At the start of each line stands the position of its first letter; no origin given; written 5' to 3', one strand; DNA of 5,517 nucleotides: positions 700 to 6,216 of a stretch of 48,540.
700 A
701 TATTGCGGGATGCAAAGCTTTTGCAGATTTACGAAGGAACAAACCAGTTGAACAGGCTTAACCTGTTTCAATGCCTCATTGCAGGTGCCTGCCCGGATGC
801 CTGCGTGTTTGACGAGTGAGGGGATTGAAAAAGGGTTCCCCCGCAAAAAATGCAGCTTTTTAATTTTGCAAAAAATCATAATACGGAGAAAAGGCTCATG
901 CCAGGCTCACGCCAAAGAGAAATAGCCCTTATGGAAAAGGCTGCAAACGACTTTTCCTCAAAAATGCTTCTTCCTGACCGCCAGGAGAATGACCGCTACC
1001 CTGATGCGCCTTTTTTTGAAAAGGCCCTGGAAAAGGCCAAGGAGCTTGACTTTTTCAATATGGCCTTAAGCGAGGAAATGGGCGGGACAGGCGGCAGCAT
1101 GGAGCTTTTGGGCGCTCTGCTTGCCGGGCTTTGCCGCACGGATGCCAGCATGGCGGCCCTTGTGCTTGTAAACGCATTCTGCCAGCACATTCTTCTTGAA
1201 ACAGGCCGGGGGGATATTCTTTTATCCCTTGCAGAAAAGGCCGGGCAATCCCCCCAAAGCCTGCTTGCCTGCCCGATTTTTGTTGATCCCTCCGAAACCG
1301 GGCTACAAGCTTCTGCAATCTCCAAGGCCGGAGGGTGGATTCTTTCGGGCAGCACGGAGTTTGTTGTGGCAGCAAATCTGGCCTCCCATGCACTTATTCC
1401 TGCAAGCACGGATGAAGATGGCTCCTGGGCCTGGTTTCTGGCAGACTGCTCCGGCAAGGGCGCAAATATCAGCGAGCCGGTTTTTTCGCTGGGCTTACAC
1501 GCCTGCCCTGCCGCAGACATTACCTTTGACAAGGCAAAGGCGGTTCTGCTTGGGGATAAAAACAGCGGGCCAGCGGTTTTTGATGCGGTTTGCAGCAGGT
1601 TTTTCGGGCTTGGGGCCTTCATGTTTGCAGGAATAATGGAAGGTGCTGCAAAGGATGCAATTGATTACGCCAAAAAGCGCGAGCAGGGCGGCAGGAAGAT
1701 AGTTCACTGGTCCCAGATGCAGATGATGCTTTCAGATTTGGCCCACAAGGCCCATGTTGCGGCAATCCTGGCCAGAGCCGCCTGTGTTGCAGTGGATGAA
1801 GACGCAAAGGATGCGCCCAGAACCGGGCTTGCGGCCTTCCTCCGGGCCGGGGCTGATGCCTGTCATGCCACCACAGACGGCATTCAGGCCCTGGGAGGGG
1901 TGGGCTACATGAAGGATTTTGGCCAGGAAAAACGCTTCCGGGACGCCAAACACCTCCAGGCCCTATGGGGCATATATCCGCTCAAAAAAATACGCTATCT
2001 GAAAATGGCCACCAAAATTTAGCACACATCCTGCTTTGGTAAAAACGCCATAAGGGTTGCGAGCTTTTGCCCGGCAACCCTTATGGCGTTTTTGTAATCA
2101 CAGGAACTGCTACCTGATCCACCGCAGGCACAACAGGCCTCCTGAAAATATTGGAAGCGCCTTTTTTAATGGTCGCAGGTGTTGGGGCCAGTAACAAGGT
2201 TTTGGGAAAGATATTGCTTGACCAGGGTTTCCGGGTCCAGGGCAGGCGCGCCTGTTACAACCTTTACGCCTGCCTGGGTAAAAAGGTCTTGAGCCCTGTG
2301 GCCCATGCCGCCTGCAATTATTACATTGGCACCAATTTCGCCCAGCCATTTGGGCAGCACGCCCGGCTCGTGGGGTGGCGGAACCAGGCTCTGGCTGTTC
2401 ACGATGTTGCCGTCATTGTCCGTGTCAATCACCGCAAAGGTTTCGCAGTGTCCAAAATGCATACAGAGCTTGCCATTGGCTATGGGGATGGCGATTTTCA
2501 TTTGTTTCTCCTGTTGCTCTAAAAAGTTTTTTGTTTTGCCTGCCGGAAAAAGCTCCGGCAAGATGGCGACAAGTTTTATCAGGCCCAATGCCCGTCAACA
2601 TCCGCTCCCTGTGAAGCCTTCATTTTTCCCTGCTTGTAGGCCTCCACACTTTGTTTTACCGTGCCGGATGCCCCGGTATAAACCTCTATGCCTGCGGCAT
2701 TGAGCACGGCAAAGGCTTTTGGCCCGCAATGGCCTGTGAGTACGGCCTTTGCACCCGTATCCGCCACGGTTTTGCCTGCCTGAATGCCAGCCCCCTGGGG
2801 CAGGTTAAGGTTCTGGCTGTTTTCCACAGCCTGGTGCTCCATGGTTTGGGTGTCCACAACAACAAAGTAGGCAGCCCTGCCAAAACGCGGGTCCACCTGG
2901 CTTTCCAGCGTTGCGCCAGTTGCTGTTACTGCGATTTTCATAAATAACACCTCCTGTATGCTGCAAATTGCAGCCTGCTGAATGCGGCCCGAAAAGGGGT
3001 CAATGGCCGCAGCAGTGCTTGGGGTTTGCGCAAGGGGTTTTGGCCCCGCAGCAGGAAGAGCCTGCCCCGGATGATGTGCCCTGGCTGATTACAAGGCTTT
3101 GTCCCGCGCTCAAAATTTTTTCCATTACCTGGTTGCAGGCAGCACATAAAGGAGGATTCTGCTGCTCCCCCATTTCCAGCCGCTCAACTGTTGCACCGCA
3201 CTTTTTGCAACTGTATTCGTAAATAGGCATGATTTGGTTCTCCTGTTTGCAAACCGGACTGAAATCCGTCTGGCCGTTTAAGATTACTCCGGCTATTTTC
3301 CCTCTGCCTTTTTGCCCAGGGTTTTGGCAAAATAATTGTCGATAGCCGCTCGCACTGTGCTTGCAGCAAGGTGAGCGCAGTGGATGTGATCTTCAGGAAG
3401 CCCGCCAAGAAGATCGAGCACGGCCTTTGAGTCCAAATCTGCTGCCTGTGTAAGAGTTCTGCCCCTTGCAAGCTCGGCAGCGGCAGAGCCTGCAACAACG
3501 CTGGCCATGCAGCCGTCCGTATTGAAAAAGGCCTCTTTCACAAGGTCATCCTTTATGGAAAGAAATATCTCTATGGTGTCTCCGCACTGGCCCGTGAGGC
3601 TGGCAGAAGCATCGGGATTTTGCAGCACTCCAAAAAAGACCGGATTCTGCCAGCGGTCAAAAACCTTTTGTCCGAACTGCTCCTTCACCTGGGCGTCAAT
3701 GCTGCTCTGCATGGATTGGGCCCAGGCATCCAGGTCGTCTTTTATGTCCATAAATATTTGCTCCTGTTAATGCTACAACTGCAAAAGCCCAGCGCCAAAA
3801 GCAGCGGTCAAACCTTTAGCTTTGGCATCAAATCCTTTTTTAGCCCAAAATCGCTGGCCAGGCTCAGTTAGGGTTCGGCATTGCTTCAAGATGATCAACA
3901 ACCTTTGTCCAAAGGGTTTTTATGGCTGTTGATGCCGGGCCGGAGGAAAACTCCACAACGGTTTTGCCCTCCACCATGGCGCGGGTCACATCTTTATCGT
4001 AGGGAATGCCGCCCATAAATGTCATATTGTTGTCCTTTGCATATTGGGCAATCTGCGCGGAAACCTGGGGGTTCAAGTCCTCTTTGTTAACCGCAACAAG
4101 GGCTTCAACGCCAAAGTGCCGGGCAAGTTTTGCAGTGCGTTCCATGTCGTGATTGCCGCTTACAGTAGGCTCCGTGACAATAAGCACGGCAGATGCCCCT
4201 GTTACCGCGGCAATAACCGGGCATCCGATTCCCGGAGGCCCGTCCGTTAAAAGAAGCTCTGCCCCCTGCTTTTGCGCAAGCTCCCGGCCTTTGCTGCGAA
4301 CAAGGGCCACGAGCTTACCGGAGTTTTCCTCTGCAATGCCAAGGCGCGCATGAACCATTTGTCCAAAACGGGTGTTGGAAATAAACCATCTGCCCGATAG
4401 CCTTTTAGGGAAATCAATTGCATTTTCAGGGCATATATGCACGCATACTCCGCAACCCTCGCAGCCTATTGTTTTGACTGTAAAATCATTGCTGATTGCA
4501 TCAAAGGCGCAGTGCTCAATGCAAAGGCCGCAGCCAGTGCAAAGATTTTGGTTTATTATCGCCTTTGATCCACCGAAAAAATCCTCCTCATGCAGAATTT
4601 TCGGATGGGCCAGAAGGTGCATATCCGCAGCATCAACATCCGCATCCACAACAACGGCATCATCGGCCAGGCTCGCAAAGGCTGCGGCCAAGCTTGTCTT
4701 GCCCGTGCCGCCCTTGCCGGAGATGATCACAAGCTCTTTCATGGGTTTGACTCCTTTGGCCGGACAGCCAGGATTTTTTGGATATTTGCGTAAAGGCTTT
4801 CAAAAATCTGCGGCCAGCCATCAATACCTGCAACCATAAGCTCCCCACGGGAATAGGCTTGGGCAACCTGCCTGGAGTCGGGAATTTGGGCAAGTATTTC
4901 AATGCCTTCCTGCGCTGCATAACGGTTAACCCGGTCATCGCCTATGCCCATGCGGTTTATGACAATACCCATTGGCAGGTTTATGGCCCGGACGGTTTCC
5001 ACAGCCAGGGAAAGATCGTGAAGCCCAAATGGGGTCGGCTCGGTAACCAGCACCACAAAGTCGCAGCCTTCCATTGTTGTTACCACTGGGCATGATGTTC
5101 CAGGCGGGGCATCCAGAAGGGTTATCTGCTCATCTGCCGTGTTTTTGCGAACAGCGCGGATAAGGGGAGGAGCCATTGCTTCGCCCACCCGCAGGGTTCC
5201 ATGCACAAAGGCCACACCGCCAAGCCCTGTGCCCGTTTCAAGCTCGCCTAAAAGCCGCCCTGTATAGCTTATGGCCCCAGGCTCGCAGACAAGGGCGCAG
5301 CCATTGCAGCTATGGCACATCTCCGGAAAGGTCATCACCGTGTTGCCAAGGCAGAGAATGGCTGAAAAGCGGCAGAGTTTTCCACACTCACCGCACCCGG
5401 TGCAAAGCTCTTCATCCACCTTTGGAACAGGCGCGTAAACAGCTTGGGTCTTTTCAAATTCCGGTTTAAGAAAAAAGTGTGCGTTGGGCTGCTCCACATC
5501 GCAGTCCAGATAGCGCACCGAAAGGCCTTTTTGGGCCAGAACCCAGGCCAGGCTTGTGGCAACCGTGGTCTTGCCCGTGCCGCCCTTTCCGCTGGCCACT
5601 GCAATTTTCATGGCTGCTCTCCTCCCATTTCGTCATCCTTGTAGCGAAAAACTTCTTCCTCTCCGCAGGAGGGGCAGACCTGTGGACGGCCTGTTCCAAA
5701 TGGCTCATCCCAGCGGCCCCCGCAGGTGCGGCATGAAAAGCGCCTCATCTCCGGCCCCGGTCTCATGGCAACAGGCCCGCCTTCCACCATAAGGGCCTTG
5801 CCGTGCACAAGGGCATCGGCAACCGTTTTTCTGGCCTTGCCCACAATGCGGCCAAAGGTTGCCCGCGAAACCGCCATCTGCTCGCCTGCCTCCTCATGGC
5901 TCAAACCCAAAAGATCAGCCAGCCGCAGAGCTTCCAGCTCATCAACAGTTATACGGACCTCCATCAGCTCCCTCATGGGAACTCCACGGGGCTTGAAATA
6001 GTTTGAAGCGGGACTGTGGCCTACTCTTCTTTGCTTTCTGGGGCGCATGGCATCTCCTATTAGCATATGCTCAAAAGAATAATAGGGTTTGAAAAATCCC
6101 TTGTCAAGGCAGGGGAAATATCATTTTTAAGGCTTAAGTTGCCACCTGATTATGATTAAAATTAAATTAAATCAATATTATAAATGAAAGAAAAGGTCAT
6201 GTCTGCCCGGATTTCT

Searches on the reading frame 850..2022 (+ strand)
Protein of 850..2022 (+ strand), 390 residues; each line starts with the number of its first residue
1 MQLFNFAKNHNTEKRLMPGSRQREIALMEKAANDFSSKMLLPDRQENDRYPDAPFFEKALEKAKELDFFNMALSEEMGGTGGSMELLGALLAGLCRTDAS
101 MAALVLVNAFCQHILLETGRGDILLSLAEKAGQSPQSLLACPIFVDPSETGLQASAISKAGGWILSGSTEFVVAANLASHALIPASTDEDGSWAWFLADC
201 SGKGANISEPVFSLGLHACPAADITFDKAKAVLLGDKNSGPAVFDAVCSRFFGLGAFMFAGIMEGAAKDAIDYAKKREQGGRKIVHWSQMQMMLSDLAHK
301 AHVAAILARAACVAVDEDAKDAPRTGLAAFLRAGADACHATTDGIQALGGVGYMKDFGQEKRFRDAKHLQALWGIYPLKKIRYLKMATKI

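Call 12: search_protein_families(library=pfam, proteins=[window:850-2022:+], max_evalue=0.0001)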
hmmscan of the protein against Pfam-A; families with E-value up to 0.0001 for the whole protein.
window:850-2022:+ (390 aa): 3 families
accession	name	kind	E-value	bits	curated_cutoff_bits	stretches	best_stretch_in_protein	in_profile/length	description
PF00441.29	Acyl-CoA_dh_1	-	9e-13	49.1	22.4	1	256-372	19-134/150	Acyl-CoA dehydrogenase, C-terminal domain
PF02771.21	Acyl-CoA_dh_N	-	2.8e-09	37.8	22.9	1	26-119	5-97/113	Acyl-CoA dehydrogenase, N-terminal domain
PF02770.24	Acyl-CoA_dh_M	-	5.1e-05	23.8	33.3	0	156-228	21-96/97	Acyl-CoA dehydrogenase, middle domain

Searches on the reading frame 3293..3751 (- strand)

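Call 12: search_protein_families(library=pfam, proteins=[window:3293-3751:-], max_evalue=0.0001)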
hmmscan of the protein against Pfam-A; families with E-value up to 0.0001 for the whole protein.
window:3293-3751:- (152 aa): 1 family
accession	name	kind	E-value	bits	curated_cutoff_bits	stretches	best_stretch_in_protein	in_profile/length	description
PF01592.21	NifU_N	-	1.5e-23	83.8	22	1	27-144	3-124/127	NifU-like N terminal domain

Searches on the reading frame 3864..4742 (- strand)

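Call 11: search_protein_families(library=pfam, proteins=[window:3864-4742:-], max_evalue=0.0001)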
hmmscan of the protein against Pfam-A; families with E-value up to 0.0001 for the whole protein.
window:3864-4742:- (292 aa): 11 families
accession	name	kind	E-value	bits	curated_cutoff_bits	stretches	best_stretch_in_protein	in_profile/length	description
PF01656.29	CbiA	-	2.5e-11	44.1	25.4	1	4-262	1-125/125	CobQ/CobB/MinD/ParA nucleotide binding domain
PF10609.15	ParA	-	2.7e-10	40.5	27.1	0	162-281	113-245/246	NUBPL iron-transfer P-loop NTPase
PF12838.12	Fer4_7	-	3.8e-10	40.5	27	0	94-114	2-22/52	4Fe-4S dicluster domain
PF00037.32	Fer4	-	4.4e-10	39.4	21.1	1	62-84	2-24/24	4Fe-4S binding domain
PF13484.11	Fer4_16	-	4.4e-08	34.2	30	0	94-119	2-28/66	4Fe-4S double cluster binding domain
PF14697.11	Fer4_21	-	9.6e-07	29.3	35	1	61-110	1-58/59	4Fe-4S dicluster domain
PF12837.12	Fer4_6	-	1.1e-06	28.8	25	1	62-83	3-24/24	4Fe-4S binding domain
PF12797.12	Fer4_2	-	7.3e-06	26.1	24.5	0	62-79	4-21/22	4Fe-4S binding domain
PF25160.1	LdpA_Fe-S-bd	-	1.2e-05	25.4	27.6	0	74-110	9-44/49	LdpA Fe-S cluster-binding domain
PF13237.11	Fer4_10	-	2.2e-05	24.7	25.5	0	61-105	2-53/53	4Fe-4S dicluster domain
PF13187.11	Fer4_9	-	5.4e-05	23.6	27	0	68-109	2-52/52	4Fe-4S dicluster domain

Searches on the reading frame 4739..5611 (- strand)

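Call 11: search_protein_families(library=pfam, proteins=[window:4739-5611:-], max_evalue=0.0001)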
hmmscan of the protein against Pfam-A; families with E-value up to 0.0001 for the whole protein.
window:4739-5611:- (290 aa): 9 families
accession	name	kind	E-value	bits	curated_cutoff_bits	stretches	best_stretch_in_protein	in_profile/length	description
PF01656.29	CbiA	-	4e-20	72.5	25.4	1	3-257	1-123/125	CobQ/CobB/MinD/ParA nucleotide binding domain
PF10609.15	ParA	-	1.2e-17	64.7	27.1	1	2-53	5-56/246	NUBPL iron-transfer P-loop NTPase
PF13614.12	AAA_31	-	3.1e-11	44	27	1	3-49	4-49/177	AAA domain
PF00037.32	Fer4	-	8.4e-09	35.3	21.1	1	63-85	1-23/24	4Fe-4S binding domain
PF00142.24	Fer4_NifH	-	4.1e-07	30.2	25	0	2-53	2-52/271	4Fe-4S iron sulfur cluster binding proteins, NifH/frxC family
PF12837.12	Fer4_6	-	2.6e-06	27.6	25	0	62-85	1-24/24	4Fe-4S binding domain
PF09140.17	MipZ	-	3.7e-06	26.9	20.7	1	3-51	3-51/262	ATPase MipZ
PF12838.12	Fer4_7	-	7.9e-06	26.7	27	0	48-83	19-51/52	4Fe-4S dicluster domain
PF02374.21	ArsA_ATPase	-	6.8e-05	22.7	24.3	0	1-32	1-32/305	Anion-transporting ATPase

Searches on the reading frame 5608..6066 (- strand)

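Call 11: search_protein_families(library=pfam, proteins=[window:5608-6066:-], max_evalue=0.0001)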
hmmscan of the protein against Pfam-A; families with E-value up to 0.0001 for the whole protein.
window:5608-6066:- (152 aa): 1 family
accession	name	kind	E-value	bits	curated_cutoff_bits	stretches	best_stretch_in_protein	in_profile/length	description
PF02001.22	DUF134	-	2.3e-24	86.2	27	1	7-99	5-95/98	Protein of unknown function DUF134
